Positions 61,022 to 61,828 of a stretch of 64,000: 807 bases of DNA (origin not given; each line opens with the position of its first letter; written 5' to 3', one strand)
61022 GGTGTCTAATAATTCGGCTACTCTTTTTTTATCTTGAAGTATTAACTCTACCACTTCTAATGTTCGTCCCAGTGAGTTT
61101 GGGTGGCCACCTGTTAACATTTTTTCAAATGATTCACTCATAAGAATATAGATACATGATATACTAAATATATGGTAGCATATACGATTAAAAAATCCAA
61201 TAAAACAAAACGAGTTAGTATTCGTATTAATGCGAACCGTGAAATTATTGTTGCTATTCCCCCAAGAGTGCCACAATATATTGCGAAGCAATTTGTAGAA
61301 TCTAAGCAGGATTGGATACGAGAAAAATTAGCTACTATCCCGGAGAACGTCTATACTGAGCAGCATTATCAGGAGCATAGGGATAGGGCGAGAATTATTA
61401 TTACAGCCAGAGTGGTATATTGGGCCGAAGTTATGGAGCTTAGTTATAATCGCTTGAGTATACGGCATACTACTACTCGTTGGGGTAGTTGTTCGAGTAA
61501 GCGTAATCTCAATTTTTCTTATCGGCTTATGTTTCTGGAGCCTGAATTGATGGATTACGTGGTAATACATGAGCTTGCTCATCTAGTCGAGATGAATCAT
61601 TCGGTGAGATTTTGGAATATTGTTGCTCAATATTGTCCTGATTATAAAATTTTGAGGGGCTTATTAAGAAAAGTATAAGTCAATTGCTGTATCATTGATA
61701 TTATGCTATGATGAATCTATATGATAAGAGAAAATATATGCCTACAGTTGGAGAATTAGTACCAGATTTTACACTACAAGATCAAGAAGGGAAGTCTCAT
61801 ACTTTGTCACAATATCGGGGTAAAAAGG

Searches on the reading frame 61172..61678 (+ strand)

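Call 48: search_protein_families(library=pfam, proteins=[window:61172-61678:+], max_evalue=0.0001)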
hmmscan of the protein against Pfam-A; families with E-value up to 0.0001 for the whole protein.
window:61172-61678:+ (168 aa): 1 family
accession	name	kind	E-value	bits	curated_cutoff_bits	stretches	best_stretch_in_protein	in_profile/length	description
PF01863.23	YgjP-like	-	5.6e-47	160.9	26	2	69-166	108-205/207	YgjP-like, metallopeptidase domain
